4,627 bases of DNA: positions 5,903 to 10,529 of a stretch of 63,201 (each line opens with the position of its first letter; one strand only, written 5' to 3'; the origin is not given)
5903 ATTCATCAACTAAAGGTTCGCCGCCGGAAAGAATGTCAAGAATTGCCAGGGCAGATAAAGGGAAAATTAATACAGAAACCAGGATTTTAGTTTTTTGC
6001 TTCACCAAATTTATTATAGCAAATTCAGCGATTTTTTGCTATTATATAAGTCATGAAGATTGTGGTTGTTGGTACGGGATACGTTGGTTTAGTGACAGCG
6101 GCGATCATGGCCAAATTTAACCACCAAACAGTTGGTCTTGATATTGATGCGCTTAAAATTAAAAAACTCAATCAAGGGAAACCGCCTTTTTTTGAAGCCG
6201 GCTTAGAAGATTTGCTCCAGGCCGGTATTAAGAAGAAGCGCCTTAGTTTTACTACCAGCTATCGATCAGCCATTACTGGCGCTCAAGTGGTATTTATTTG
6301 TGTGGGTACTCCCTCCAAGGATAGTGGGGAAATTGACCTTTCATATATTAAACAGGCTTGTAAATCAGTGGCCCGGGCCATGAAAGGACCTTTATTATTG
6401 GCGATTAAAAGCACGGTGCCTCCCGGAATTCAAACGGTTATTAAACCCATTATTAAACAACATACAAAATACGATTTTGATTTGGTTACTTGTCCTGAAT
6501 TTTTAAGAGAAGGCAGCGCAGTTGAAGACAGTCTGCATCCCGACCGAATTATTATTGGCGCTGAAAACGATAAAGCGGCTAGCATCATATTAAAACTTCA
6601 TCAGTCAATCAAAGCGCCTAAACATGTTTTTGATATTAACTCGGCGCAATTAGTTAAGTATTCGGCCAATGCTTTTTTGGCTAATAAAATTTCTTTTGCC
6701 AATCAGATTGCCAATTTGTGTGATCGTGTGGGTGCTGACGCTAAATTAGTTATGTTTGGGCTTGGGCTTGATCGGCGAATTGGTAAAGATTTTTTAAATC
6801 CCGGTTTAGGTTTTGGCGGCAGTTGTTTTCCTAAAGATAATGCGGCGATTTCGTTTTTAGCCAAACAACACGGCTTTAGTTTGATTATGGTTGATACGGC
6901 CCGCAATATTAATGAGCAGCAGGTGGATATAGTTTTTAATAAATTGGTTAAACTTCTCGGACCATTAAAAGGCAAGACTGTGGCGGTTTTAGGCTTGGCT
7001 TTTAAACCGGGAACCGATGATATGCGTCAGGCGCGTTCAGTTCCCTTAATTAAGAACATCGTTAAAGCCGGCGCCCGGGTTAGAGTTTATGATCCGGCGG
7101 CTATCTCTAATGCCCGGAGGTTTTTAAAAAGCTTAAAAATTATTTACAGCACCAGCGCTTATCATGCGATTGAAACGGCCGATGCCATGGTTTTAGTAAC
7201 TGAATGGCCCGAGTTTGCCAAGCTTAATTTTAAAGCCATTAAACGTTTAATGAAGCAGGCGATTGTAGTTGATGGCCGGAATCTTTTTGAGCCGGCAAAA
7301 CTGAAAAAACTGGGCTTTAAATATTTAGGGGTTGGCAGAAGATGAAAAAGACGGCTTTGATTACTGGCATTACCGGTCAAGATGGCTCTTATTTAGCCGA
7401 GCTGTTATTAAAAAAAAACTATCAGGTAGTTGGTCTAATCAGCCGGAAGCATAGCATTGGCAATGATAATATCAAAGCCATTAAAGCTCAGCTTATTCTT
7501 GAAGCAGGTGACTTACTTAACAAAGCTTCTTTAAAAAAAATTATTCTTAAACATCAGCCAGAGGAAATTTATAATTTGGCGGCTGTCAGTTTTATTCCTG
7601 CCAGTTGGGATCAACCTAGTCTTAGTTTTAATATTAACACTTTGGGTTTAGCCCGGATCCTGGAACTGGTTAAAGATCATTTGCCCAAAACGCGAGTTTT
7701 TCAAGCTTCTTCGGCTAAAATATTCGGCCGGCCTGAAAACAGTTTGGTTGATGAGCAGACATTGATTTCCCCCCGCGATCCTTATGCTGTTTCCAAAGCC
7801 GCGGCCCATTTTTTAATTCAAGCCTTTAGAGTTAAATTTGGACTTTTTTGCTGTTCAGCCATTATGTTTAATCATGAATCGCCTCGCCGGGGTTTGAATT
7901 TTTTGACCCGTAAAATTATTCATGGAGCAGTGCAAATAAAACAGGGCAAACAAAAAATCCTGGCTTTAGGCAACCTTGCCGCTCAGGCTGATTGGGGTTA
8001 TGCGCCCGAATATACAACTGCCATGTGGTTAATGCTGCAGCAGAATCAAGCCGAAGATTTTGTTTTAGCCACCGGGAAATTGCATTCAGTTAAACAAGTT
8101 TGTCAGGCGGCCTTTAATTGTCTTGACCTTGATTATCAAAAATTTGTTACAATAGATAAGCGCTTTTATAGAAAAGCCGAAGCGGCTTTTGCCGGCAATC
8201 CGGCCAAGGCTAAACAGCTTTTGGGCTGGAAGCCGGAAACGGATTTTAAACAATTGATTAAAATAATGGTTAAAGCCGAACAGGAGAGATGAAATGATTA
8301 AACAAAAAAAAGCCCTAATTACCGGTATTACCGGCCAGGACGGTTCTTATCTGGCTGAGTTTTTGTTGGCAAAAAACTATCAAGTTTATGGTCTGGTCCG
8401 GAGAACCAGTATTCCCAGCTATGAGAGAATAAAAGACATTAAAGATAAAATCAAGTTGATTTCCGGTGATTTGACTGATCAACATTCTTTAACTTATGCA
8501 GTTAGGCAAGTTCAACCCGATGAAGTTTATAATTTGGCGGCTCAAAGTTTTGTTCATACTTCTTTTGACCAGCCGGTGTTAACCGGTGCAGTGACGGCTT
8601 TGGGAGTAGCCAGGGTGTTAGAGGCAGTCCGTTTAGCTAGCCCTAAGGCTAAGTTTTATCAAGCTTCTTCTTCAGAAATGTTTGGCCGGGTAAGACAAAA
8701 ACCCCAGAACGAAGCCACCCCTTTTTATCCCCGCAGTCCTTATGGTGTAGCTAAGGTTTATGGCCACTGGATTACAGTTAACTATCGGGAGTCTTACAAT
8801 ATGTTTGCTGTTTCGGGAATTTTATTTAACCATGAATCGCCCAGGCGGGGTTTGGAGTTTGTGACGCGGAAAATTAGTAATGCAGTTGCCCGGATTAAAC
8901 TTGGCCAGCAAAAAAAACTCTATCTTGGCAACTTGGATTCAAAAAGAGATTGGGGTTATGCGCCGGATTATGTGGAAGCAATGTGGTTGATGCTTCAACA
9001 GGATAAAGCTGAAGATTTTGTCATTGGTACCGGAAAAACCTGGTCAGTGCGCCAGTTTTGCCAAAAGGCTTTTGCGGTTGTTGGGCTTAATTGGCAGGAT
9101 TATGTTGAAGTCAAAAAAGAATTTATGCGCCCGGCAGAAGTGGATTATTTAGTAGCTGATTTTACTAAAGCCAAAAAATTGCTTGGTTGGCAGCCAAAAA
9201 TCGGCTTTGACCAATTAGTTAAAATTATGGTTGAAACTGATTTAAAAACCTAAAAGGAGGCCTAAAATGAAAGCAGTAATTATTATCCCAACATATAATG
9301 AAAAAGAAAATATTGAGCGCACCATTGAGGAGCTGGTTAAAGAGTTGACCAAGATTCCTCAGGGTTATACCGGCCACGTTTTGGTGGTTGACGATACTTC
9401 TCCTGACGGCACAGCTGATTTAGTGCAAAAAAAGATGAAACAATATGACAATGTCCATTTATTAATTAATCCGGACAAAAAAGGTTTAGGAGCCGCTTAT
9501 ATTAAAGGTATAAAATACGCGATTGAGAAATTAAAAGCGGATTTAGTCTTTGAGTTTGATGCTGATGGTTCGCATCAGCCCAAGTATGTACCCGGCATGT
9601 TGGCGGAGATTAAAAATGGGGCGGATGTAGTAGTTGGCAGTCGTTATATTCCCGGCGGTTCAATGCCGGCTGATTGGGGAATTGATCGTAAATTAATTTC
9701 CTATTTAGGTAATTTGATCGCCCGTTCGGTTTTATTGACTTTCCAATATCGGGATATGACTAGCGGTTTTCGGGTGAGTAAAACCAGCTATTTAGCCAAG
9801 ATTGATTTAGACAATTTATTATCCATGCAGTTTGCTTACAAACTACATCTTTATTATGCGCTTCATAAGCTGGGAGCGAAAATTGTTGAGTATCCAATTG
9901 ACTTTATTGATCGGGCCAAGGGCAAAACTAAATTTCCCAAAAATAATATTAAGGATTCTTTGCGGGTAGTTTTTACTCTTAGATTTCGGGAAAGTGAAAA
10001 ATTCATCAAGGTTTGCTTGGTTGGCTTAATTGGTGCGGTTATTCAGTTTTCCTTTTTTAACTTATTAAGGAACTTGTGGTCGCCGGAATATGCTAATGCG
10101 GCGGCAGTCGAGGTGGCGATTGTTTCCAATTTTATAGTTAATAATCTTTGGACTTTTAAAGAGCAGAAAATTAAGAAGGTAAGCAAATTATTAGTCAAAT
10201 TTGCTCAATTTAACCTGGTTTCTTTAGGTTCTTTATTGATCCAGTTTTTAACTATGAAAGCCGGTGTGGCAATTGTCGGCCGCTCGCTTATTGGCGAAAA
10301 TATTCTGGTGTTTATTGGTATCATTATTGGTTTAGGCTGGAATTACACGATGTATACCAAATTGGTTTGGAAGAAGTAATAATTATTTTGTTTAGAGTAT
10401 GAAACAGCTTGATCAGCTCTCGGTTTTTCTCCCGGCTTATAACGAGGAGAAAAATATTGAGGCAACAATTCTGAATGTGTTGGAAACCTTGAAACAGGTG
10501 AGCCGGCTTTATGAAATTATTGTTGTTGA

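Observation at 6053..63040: About 57 kb glycosylation super-locus with roughly 20 GT-C-like polytopic proteins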

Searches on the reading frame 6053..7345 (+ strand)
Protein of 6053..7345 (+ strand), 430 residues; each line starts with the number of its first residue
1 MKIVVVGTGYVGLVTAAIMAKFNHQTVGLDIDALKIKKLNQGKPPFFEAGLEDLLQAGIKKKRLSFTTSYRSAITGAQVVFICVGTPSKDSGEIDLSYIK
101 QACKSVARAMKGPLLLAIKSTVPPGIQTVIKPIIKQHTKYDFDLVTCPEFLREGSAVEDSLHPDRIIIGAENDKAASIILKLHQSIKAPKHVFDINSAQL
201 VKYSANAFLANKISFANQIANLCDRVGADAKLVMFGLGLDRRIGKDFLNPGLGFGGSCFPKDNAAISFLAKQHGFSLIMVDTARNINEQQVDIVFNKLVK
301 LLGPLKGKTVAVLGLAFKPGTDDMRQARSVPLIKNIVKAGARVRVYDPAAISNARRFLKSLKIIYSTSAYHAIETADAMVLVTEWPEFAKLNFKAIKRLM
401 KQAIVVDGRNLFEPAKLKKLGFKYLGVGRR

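Call 3: search_protein_families(library=pfam, proteins=[window:6053-7345:+], max_evalue=0.01)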
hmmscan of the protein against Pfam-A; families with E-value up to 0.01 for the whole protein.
window:6053-7345:+ (430 aa): 6 families
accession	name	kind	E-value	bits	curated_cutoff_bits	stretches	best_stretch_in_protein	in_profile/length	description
PF03721.20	UDPG_MGDP_dh_N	-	1e-60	205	27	1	1-179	1-184/187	UDP-glucose/GDP-mannose dehydrogenase family, NAD binding domain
PF00984.24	UDPG_MGDP_dh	-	3.5e-32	110.8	25.4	1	197-288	2-93/94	UDP-glucose/GDP-mannose dehydrogenase family, central domain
PF03720.21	UDPG_MGDP_dh_C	-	3.8e-31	108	30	1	311-413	1-102/103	UDP-glucose/GDP-mannose dehydrogenase family, UDP binding domain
PF03446.21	NAD_binding_2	-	9.5e-06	26.1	21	0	331-410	13-94/161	NAD binding domain of 6-phosphogluconate dehydrogenase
PF03807.23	F420_oxidored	-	0.003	18.6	21.6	0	332-407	14-90/94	NADP oxidoreductase coenzyme F420-dependent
PF02737.24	3HCDH_N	-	0.0068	16.8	22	0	2-81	1-83/180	3-hydroxyacyl-CoA dehydrogenase, NAD binding domain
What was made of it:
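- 6053..7345 (+): UDP-glucose 6-dehydrogenase (Ugd). Three UDPG_MGDP_dh Pfam domains (call 3).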

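Call 41: search_protein_families(library=ncbifam, proteins=[window:6053-7345:+], max_evalue=0.00001)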
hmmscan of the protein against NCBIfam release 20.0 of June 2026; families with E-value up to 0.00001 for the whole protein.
window:6053-7345:+ (430 aa): 7 families
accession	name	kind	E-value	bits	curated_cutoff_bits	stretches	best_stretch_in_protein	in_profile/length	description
NF047673.2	TeichurnBiosyTuaD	equivalog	1.8e-143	478.8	700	1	2-429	3-431/439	UDP-glucose 6-dehydrogenase TuaD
TIGR03026.1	NDP-sugDHase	subfamily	5.4e-135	450.3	189.8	1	1-410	1-413/413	nucleotide sugar dehydrogenase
NF041297.1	UDPGDh_AglM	equivalog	1.2e-111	373.7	670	1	1-415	1-420/429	UDP-glucose 6-dehydrogenase AglM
NF040825.1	UDPMaNacDH_Arch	equivalog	3.2e-63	214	750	1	1-429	1-415/418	UDP-N-acetyl-D-mannosamine dehydrogenase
NF008286.0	PRK11064.1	equivalog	1.7e-42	145.5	459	1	2-409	5-416/420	UDP-N-acetyl-D-mannosamine dehydrogenase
NF011631.0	PRK15057.1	equivalog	7.5e-40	137.2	757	1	1-350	1-339/388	UDP-glucose 6-dehydrogenase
NF011729.0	PRK15182.1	equivalog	1e-19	70.7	592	1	2-402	8-405/425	Vi polysaccharide biosynthesis UDP-N-acetylglucosamine C-6 dehydrogenase TviB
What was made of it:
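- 6053..7345 (+): NCBIfam nucleotide-sugar dehydrogenase subfamily, 450 bits against a 190 cut-off (call 41).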

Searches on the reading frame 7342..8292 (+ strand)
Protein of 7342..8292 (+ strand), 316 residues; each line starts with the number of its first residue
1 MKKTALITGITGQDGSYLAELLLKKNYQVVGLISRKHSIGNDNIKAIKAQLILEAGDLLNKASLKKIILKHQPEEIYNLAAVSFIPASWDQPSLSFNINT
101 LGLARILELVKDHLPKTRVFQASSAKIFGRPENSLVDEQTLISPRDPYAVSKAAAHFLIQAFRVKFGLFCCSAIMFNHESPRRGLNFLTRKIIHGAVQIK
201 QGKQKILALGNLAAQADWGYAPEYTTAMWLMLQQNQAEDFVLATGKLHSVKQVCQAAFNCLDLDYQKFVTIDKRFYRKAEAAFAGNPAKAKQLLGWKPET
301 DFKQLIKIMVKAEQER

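Call 3: search_protein_families(library=pfam, proteins=[window:7342-8292:+], max_evalue=0.01)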
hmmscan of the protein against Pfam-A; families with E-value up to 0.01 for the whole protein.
window:7342-8292:+ (316 aa): 5 families
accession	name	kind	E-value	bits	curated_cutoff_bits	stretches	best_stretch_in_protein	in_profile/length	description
PF16363.11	GDP_Man_Dehyd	-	5.9e-102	342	27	1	6-309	1-332/332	GDP-mannose 4,6 dehydratase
PF01370.27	Epimerase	-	1.4e-52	178.9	20.9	1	5-241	1-238/240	NAD dependent epimerase/dehydratase family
PF04321.23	RmlD_sub_bind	-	3.1e-08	33.5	27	1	5-163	3-140/287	RmlD substrate binding domain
PF02719.21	Polysacc_synt_2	-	1e-05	25.3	20.2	1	6-113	2-118/293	Polysaccharide biosynthesis protein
PF05368.20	NmrA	-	0.00089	19.4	27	1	1-68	1-67/298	NmrA-like family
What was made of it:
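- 7342..8292 (+): Gmd-like SDR. Below the Gmd equivalog cut-off; possibly a GDP-4-keto-6-deoxymannose reductase (inference). GDP_Man_Dehyd Pfam E 6e-102 (call 3).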

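Call 41: search_protein_families(library=ncbifam, proteins=[window:7342-8292:+], max_evalue=0.00001)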
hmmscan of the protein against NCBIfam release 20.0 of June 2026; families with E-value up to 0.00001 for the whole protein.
window:7342-8292:+ (316 aa): 10 families
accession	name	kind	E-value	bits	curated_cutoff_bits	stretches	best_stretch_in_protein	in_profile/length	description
TIGR01472.1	gmd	equivalog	2.5e-94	316.3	415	1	3-313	1-338/342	GDP-mannose 4,6-dehydratase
TIGR01181.1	dTDP_gluc_dehyt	equivalog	3.4e-28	98.7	365.1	1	5-311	2-309/321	dTDP-glucose 4,6-dehydratase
TIGR02622.1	CDP_4_6_dhtase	equivalog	5e-24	85.1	278.45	1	2-166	4-172/352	CDP-glucose 4,6-dehydratase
TIGR04180.1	EDH_00030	hypoth_equivalog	5.5e-23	81.5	475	1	6-300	2-296/297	NAD-dependent 4,6-dehydratase LegB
TIGR01179.1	galE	equivalog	3.4e-21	75.4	262.3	1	6-177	3-175/332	UDP-glucose 4-epimerase GalE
NF043036.1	ErythonDh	equivalog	2.2e-13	50.1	325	1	6-162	4-163/321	D-erythronate dehydrogenase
NF007582.0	PRK10217.1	equivalog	7.5e-13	48.3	698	1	3-237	2-245/355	dTDP-glucose 4,6-dehydratase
NF007490.0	PRK10084.1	subfamily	1.3e-11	44.2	649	1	6-309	4-330/361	dTDP-glucose 4,6-dehydratase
NF007956.0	PRK10675.1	subfamily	2.8e-07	30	394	1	5-156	3-157/338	UDP-glucose 4-epimerase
TIGR02197.1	heptose_epim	equivalog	3.7e-06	26.3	274.6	0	6-154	2-144/316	ADP-glyceromanno-heptose 6-epimerase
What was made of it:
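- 7342..8292 (+): TIGR01472 316 bits, below the 415 cut-off (call 41).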

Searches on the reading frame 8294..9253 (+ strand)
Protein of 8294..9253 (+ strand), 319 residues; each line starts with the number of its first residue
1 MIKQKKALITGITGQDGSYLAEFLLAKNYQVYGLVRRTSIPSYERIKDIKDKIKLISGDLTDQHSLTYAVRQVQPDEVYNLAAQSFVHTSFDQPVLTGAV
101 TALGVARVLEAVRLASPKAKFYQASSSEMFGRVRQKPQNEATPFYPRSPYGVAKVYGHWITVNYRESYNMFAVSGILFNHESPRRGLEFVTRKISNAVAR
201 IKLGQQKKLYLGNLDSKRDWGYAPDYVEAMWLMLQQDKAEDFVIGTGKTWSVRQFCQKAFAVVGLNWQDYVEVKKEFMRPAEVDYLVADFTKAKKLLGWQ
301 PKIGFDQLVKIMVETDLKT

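Call 3: search_protein_families(library=pfam, proteins=[window:8294-9253:+], max_evalue=0.01)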
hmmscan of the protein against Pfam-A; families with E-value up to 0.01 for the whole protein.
window:8294-9253:+ (319 aa): 7 families
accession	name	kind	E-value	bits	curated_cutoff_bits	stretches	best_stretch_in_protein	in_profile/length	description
PF16363.11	GDP_Man_Dehyd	-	1.7e-134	449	27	1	8-312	1-332/332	GDP-mannose 4,6 dehydratase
PF01370.27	Epimerase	-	1.8e-71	240.8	20.9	1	7-245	1-240/240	NAD dependent epimerase/dehydratase family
PF04321.23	RmlD_sub_bind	-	3.9e-11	43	27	1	6-178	2-153/287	RmlD substrate binding domain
PF05368.20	NmrA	-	2.4e-08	34.4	27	1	4-83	2-78/298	NmrA-like family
PF13460.12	NAD_binding_10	-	0.00011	22.5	27.2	1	11-82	1-68/184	NAD(P)H-binding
PF02719.21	Polysacc_synt_2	-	0.0038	16.9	20.2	1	8-110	2-113/293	Polysaccharide biosynthesis protein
PF07993.18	NAD_binding_4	-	0.0069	16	20.1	0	9-135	1-145/258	Male sterility protein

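Call 41: search_protein_families(library=ncbifam, proteins=[window:8294-9253:+], max_evalue=0.00001)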
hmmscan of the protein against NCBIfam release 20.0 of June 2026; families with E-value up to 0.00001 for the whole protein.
window:8294-9253:+ (319 aa): 14 families
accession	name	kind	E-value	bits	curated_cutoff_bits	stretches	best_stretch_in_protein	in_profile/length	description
TIGR01472.1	gmd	equivalog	1.6e-134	448.4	415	1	5-318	1-340/342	GDP-mannose 4,6-dehydratase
TIGR04180.1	EDH_00030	hypoth_equivalog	7e-32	110.7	475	1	8-303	2-296/297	NAD-dependent 4,6-dehydratase LegB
TIGR01181.1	dTDP_gluc_dehyt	equivalog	1.8e-31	109.5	365.1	1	7-314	2-309/321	dTDP-glucose 4,6-dehydratase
TIGR02622.1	CDP_4_6_dhtase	equivalog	2.2e-26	92.9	278.45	1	3-168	3-172/352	CDP-glucose 4,6-dehydratase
TIGR01179.1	galE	equivalog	2e-23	82.8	262.3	2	7-171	2-166/332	UDP-glucose 4-epimerase GalE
NF007582.0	PRK10217.1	equivalog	3.8e-12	46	698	1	6-247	3-254/355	dTDP-glucose 4,6-dehydratase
NF007490.0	PRK10084.1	subfamily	4.1e-11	42.5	649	1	6-315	2-333/361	dTDP-glucose 4,6-dehydratase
NF043036.1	ErythonDh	equivalog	1.3e-10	41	325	1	6-164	2-163/321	D-erythronate dehydrogenase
NF011728.1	PRK15181.1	equivalog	4.2e-10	39.1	760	1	3-306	14-327/348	Vi polysaccharide biosynthesis UDP-N-acetylglucosaminuronic acid C-4 epimerase TviC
NF052578.1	StrlDmthSdmBMthl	equivalog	2.1e-08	34.3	600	1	7-168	3-152/328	sterol demethylase protein SdmB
NF007956.0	PRK10675.1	subfamily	1.1e-07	31.3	394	1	7-161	3-160/338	UDP-glucose 4-epimerase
TIGR03466.1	HpnA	hypoth_equivalog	1.2e-07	31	367.65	1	6-150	2-138/327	hopanoid-associated sugar epimerase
TIGR01214.1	rmlD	equivalog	2.9e-07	29.9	224.05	1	7-192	2-165/285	dTDP-4-dehydrorhamnose reductase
NF042423.1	oxyalk_red_Shew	equivalog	5.6e-06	25.6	580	0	3-144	7-137/331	2-alkyl-3-oxoalkanoate reductase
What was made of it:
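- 8294..9253 (+): GDP-mannose 4,6-dehydratase. TIGR01472 gmd 448 bits, above the 415 cut-off (call 41).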

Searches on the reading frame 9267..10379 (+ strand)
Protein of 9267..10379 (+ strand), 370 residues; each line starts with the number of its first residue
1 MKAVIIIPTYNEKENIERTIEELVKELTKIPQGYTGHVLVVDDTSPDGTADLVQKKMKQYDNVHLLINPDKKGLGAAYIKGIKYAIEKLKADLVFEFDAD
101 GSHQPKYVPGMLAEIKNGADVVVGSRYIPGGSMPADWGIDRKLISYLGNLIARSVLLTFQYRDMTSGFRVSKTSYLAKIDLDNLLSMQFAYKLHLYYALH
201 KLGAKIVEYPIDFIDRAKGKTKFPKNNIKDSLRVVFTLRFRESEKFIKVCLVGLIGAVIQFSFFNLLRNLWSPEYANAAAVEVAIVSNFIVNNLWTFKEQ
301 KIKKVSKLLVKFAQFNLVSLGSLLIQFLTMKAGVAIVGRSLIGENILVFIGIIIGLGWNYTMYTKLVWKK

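Call 3: search_protein_families(library=pfam, proteins=[window:9267-10379:+], max_evalue=0.01)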
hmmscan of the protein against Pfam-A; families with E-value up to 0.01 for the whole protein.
window:9267-10379:+ (370 aa): 4 families
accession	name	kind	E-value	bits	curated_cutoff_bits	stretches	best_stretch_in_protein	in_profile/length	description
PF00535.33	Glycos_transf_2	-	4.4e-28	98.8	23.3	1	5-171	2-159/168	Glycosyl transferase family 2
PF04138.20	GtrA_DPMS_TM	-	5.7e-19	68.9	26.1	1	250-368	3-117/117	GtrA/DPMS, transmembrane domain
PF13641.12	Glyco_tranf_2_3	-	0.00012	22.6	27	1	5-109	5-105/230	Glycosyltransferase like family 2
PF10111.15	Glyco_tranf_2_2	-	0.0069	16.3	27.3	0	5-101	2-92/276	Glycosyltransferase like family 2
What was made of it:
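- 9267..10379 (+): Polyprenyl-phosphate hexose synthase: GT2 domain plus GtrA/DPMS-type TM domain. Pfam GT2 + GtrA_DPMS_TM (call 3).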

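Call 12: search_protein_families(library=ncbifam, proteins=[window:9267-10379:+], max_evalue=0.01)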
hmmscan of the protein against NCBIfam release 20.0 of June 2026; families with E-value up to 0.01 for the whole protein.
window:9267-10379:+ (370 aa): 22 families
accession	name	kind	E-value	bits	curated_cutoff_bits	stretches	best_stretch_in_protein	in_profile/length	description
TIGR04182.1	glyco_TIGR04182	equivalog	3.8e-18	65.9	325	1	4-260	3-235/293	S-layer glycoprotein N-glycosyltransferase AglJ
NF058614.1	PPMAGASynPpgS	equivalog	3.6e-16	59.3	370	1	4-212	3-195/226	polyprenyl-phospho-N-acetylgalactosaminyl synthase PpgS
NF047588.1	GlcsyltransPgfSStrep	equivalog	6.1e-16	58.5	500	1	1-273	1-255/308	glycosyltransferase PgfS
NF041391.1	DPhHxTase_Halo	equivalog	5.1e-11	42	375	1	9-222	3-191/213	dolichyl-phosphate hexose transferase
NF007986.1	PRK10714.1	equivalog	2.4e-10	40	529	1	2-126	7-126/316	undecaprenyl-phosphate 4-deoxy-4-formamido-L-arabinose transferase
TIGR03937.1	PgaC_IcaA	equivalog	1.7e-08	33.9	422.3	1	4-117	48-152/407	poly-beta-1,6-N-acetyl-D-glucosamine synthase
NF038302.1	EPS_HpsE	equivalog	2.4e-08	33.3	300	1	4-108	4-104/307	hormogonium polysaccharide biosynthesis glycosyltransferase HpsE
NF041875.1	EPS_EpsD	equivalog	2.7e-08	33.6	370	1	5-123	3-112/325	exopolysaccharide biosynthesis glycosyltransferase EpsD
TIGR03469.1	HpnB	hypoth_equivalog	3.1e-08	33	379.25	1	4-118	47-163/386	hopene-associated glycosyltransferase HpnB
NF045692.1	OglycostaseCruG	equivalog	5.1e-07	28.9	600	1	3-122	43-160/386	2'-O-glycosyltransferase CruG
TIGR04283.1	glyco_like_mftF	equivalog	1.3e-06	28.2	182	1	5-57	3-50/221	TIGR04283 family arsenosugar biosynthesis glycosyltransferase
NF053846.1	glyco_with_XrtP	equivalog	2.8e-06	26.3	520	1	5-107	45-150/440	XrtP-associated glycosyltransferase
TIGR01556.1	rhamnosyltran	subfamily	8.1e-06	25.2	200.55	1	22-118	12-101/281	rhamnosyltransferase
NF047683.1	TeichurnBiosyTuaG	equivalog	8.7e-06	25.5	400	1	4-104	9-100/252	teichuronic acid biosynthesis protein TuaG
NF007482.0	PRK10073.1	equivalog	2.8e-05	23.3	423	1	4-106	9-101/334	glycosyltransferase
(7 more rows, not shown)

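Call 70: search_solved_structures(query=window:9267-10379:+, max_evalue=0.001)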
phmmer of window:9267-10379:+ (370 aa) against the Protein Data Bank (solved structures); distinct sequences matched with E-value up to 0.001: 10.
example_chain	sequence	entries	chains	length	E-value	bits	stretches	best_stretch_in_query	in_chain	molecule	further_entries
5mlz_A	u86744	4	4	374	3.5e-44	154.7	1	1-368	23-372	Dolichol monophosphate mannose synthase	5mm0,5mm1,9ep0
9bhc_C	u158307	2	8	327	7.2e-09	38.5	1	2-123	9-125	Undecaprenyl-phosphate 4-deoxy-4-formamido-L-arabinose transferase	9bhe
8vxh_A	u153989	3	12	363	9.3e-09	38.2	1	2-123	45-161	Undecaprenyl-phosphate 4-deoxy-4-formamido-L-arabinose transferase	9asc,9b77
9hwj_A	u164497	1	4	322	1.3e-07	34.4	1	2-123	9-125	Undecaprenyl-phosphate 4-deoxy-4-formamido-L-arabinose transferase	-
9omj_A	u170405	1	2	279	0.00018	24.1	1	4-135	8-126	Glycosyltransferase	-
9omm_A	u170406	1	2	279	0.00018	24.1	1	4-135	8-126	Glycosyltransferase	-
9omh_A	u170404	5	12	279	0.00018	24.1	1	4-135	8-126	Glycosyltransferase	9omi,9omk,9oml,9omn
5eke_A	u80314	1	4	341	0.00031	23.3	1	4-128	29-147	Uncharacterized glycosyltransferase sll0501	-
5ekp_C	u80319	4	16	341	0.00036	23.1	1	4-128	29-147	Uncharacterized glycosyltransferase sll0501 | Glycosyltransferase sll0501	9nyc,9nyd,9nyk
9nye_A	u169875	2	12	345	0.00037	23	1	4-128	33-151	Glycosyltransferase sll0501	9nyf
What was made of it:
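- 9267..10379 (+): Full-length match to Pyrococcus Dol-P-Man synthase 5mlz, E 3.5e-44 (call 70).
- On Gtr-type three-component glycosylation system: The only GtrA-type domain is the C-terminal TM domain of the DPMS homolog 9267 (calls 3, 70).
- Donor synthases: 9267 matches Pyrococcus DPMS 5mlz at E 3.5e-44 (call 70).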
